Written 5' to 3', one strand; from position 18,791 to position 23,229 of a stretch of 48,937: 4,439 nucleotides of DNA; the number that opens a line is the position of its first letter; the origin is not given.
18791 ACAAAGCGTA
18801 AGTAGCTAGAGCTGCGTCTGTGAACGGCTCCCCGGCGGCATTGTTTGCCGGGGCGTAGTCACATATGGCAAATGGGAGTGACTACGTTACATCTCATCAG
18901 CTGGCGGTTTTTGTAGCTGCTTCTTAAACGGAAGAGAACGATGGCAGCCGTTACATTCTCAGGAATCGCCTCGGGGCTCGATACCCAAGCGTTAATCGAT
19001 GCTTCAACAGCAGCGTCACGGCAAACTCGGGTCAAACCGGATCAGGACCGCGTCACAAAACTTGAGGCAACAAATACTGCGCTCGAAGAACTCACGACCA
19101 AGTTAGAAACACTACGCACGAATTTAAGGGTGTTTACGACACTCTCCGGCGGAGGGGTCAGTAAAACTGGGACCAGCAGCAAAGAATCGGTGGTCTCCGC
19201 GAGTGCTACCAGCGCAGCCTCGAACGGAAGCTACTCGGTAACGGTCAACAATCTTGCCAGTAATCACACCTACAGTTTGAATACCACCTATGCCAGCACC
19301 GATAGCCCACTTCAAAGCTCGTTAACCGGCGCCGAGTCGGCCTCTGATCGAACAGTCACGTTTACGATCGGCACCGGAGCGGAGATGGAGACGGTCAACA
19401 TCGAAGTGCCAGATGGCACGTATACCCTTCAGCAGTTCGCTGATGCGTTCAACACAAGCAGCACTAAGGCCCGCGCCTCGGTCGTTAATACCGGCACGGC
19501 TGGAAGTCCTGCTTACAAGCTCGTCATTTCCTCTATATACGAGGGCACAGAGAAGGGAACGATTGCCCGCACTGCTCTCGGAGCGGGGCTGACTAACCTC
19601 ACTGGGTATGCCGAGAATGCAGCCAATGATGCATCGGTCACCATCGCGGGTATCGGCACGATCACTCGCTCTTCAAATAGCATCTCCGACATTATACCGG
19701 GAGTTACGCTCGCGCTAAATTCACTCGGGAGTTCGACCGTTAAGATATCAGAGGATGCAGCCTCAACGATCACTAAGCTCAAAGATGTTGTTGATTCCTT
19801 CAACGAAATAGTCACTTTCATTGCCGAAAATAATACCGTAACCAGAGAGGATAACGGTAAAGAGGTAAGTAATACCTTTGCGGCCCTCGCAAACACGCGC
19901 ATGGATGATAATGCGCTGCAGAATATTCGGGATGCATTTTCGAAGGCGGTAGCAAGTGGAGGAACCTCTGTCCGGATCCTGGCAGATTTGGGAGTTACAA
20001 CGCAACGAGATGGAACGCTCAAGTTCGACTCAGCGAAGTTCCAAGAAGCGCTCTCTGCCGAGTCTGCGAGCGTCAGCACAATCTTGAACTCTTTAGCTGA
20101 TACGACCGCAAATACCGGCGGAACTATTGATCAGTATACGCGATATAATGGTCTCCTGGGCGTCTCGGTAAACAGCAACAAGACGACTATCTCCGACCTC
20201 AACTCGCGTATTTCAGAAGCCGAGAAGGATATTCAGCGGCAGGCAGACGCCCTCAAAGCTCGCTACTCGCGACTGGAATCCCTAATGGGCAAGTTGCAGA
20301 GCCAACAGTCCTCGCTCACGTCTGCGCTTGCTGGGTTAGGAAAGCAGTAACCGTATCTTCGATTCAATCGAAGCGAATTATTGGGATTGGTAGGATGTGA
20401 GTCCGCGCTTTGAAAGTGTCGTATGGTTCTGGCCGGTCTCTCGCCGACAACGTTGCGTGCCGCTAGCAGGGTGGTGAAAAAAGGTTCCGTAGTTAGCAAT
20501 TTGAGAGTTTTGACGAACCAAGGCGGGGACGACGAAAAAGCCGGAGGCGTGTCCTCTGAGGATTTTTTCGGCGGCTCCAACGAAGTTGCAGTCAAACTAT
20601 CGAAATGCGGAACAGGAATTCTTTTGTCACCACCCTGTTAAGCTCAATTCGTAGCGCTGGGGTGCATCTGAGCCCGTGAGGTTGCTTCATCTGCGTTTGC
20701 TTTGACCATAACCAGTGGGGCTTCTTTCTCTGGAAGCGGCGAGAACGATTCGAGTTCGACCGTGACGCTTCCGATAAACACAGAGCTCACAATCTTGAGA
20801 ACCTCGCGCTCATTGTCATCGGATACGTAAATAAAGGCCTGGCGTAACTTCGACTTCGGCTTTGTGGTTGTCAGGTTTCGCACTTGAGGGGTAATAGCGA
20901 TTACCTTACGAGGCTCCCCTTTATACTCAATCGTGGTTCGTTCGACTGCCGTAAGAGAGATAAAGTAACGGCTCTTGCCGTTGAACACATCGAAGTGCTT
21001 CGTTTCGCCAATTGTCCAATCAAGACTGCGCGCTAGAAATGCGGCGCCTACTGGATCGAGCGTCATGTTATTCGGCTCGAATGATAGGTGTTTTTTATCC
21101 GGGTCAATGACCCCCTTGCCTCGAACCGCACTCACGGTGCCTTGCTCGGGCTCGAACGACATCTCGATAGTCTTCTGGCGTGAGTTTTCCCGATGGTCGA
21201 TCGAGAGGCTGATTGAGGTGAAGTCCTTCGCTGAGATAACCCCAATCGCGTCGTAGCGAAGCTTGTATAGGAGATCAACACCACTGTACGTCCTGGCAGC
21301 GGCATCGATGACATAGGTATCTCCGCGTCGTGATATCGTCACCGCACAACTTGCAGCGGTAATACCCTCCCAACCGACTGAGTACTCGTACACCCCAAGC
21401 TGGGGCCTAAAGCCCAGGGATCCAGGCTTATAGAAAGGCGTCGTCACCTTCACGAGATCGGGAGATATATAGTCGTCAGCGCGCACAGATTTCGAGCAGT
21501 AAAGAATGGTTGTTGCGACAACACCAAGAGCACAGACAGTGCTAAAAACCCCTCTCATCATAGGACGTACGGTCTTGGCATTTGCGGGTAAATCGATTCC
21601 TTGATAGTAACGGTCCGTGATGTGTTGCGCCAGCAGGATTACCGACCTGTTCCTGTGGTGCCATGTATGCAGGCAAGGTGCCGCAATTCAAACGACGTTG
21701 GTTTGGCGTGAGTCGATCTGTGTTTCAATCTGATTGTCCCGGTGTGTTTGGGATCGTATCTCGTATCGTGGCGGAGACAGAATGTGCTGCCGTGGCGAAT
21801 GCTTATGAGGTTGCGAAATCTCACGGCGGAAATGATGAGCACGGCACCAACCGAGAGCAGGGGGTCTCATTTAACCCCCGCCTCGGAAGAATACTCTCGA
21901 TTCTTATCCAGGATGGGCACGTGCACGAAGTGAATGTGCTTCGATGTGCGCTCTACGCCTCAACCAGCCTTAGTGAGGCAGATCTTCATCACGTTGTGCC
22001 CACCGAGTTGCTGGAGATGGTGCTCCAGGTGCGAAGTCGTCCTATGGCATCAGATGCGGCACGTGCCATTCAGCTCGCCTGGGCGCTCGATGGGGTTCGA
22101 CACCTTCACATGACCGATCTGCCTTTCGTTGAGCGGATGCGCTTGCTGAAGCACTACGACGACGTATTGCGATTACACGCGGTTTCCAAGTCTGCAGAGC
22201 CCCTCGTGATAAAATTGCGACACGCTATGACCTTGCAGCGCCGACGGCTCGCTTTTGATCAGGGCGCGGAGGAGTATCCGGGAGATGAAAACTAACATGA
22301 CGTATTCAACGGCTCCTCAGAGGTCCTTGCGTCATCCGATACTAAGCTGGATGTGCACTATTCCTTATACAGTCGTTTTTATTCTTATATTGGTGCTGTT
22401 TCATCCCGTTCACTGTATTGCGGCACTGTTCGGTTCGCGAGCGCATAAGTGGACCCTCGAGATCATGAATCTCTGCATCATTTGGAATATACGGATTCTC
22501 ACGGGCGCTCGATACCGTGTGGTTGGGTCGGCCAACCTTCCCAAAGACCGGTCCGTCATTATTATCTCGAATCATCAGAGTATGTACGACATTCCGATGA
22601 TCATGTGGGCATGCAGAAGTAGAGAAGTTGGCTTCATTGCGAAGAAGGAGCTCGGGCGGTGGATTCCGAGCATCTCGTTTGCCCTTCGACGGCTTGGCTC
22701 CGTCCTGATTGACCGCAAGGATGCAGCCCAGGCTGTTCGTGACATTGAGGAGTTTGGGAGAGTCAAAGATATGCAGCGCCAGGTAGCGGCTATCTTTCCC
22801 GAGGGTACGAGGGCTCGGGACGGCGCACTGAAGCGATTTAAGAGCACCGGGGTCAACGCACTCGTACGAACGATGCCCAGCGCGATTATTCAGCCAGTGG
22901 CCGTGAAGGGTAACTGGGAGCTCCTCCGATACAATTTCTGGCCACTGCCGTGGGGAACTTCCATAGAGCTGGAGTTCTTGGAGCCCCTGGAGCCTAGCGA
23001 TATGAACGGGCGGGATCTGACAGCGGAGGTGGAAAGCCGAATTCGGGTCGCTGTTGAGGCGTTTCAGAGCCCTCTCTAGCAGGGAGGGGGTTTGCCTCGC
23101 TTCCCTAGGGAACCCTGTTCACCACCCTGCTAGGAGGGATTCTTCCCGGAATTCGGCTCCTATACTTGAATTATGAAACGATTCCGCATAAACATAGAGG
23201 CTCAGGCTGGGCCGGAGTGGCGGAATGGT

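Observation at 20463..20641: Dense family of CTAG-flanked, whole-length-hairpin MITE-like elements parked on stop codons (archetype copy)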

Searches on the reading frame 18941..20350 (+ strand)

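Call 14: search_protein_families(library=pfam, proteins=[window:18941-20350:+])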
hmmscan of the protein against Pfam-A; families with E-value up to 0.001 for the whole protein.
window:18941-20350:+ (469 aa): 2 families
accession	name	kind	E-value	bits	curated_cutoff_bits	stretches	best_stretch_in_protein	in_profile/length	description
PF07195.17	FliD_C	-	8.6e-36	124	25.4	1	228-454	1-236/236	Flagellar hook-associated protein 2 C-terminus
PF02465.23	FliD_N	-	1.9e-18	67.3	24.8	1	11-109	1-97/97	Flagellar hook-associated protein 2 N-terminus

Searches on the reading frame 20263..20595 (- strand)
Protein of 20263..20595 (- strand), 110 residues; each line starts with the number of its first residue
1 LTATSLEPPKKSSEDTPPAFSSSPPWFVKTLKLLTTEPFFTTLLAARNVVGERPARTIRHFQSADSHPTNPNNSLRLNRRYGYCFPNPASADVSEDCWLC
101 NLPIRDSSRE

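Call 14: search_protein_families(library=pfam, proteins=[window:20263-20595:-])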
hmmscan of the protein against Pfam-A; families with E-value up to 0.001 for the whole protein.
window:20263-20595:- (110 aa): 0 families

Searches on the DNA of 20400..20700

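Call 82: search_rna_families(source=window, start=20400, end=20700, threshold=evalue, max_evalue=1)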
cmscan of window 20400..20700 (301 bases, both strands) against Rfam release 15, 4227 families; matches with E-value up to 1: 0.
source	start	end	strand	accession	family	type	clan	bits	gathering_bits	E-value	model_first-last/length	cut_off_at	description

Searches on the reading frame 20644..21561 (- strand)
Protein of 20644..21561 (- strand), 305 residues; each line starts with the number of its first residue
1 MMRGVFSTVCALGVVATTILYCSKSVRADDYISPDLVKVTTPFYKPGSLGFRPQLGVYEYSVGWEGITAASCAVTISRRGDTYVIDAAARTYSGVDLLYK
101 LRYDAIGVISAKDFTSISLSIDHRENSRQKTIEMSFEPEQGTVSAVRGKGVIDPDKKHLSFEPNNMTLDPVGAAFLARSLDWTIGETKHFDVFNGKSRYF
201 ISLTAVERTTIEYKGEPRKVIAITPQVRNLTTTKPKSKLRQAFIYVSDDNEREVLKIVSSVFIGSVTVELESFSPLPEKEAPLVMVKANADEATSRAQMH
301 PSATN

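Call 13: find_encoding_contigs(protein=window:20644-21561:-, flank=10000, max_places=10)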
Protein window:20644-21561:- (305 aa): 1 contig read that carries it; 1 place shown.
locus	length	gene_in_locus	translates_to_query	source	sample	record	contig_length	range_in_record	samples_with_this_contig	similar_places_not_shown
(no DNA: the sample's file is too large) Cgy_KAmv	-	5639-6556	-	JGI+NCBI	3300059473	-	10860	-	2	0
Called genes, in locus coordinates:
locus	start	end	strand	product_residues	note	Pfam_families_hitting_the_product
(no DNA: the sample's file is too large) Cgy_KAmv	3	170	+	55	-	?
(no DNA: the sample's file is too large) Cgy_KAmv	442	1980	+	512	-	PF04244:DPRP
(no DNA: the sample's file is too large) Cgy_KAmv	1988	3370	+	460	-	PF00875:DNA_photolyase, PF03441:FAD_binding_7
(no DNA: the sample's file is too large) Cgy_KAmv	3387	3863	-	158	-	PF00885:DMRL_synthase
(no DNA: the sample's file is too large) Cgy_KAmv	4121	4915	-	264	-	PF01553:Acyltransferase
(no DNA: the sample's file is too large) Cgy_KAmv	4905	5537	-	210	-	-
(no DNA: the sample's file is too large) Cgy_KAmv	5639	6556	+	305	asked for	PF11306:DUF3108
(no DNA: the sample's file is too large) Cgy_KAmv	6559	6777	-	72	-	-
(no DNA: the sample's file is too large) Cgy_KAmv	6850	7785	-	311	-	PF07195:FliD_C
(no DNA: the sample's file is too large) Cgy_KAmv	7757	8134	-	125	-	PF02465:FliD_N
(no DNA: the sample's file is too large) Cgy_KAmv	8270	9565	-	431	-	-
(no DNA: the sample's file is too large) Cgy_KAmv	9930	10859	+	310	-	?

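Call 14: search_protein_families(library=pfam, proteins=[window:20644-21561:-])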
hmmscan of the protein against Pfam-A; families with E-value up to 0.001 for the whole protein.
window:20644-21561:- (305 aa): 1 family
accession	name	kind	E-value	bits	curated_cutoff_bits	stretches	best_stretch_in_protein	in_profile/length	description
PF11306.15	DUF3108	-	2.6e-28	99.7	26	1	60-270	2-208/209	Protein of unknown function (DUF3108)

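Call 49: find_homologous_proteins(query=window:20644-21561:-, max_evalue=1e-20)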
Query window:20644-21561:- (305 aa): 195 proteins with E <= 1e-20 among 3579 candidates; the best 120 are listed.
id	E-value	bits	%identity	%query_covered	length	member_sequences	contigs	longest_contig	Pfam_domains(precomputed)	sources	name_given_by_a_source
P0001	1.2e-197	673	100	100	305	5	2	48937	PF11306.16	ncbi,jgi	jgi:hypothetical protein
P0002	2.5e-172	590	88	100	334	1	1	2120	PF11306.16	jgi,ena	jgi:hypothetical protein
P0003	4.6e-162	556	82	100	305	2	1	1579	PF11306.16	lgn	-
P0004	6.0e-137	474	71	98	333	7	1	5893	PF11306.16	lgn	-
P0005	2.0e-135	469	70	98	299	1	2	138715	PF11306.16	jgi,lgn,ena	-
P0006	2.6e-132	458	70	98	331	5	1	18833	PF11306.16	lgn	-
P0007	5.3e-132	457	75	90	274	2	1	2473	PF11306.16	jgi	-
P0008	8.7e-132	457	70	98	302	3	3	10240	PF11306.16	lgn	-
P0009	6.4e-131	454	69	98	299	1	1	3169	PF11306.16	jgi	jgi:hypothetical protein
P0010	6.5e-131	454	69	98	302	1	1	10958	PF11306.16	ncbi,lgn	ncbi:MAG: hypothetical protein RL326_978 [Pseudomonadota bacterium]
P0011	9.3e-131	453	69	98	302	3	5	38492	PF11306.16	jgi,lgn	jgi:hypothetical protein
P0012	1.4e-130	453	68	98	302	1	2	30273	PF11306.16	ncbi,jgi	jgi:hypothetical protein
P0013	2.6e-130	452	68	98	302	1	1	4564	PF11306.16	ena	-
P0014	3.9e-130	451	83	82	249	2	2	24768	PF11306.16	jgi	jgi:hypothetical protein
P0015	2.5e-129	449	70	94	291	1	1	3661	PF11306.16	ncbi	-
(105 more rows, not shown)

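Call 50: find_encoding_contigs(protein=P0014, flank=3000, max_places=2)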
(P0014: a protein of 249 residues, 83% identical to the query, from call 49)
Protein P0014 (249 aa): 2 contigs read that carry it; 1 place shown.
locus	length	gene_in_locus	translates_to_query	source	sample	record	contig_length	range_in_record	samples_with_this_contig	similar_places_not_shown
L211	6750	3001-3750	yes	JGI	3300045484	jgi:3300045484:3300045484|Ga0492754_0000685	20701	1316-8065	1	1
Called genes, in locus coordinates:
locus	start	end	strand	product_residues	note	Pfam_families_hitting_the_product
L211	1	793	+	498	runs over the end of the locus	-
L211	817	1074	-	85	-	-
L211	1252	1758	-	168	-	PF01553:Acyltransferase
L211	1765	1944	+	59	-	-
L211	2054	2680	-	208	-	-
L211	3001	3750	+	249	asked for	PF11306:DUF3108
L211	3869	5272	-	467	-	PF02465:FliD_N, PF07195:FliD_C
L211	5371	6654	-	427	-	-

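Call 51: find_encoding_contigs(protein=P0005, flank=3000, max_places=2)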
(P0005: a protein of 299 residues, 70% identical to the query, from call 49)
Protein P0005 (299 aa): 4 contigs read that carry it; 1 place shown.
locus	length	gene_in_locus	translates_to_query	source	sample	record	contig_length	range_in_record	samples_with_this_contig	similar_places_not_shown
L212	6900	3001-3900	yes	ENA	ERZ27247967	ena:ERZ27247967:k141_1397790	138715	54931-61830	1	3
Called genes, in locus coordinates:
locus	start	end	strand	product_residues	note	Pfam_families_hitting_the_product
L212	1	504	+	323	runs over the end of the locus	PF05572:Peptidase_M43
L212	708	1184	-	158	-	PF00885:DMRL_synthase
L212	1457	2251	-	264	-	PF01553:Acyltransferase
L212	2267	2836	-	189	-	-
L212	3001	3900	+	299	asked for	PF11306:DUF3108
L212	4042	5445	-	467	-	PF02465:FliD_N, PF07195:FliD_C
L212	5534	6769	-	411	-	-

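Call 52: find_encoding_contigs(protein=P0002, flank=3000, max_places=2)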
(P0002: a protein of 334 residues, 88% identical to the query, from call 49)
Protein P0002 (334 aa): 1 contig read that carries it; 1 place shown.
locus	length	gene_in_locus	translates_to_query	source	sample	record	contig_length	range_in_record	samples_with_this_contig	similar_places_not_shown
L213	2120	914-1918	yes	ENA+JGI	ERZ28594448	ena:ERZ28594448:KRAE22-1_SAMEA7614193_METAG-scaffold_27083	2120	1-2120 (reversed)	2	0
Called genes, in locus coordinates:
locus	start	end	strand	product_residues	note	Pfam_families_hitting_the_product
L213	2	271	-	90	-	?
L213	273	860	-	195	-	-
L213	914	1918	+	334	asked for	PF11306:DUF3108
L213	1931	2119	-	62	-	?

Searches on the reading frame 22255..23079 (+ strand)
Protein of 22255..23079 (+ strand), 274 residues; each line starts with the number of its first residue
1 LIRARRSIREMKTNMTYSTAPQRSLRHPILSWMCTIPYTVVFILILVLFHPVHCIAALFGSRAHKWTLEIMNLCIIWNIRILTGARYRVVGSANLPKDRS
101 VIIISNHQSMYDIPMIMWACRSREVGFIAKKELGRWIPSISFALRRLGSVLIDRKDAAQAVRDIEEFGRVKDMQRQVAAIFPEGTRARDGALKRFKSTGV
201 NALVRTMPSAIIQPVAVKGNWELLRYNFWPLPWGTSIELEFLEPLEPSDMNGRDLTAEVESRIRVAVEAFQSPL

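Call 14: search_protein_families(library=pfam, proteins=[window:22255-23079:+])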
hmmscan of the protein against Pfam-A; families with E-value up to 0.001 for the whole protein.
window:22255-23079:+ (274 aa): 1 family
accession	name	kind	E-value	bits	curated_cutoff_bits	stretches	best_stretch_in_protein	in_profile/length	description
PF01553.26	Acyltransferase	-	1.2e-23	83.8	23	1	87-218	2-132/132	Acyltransferase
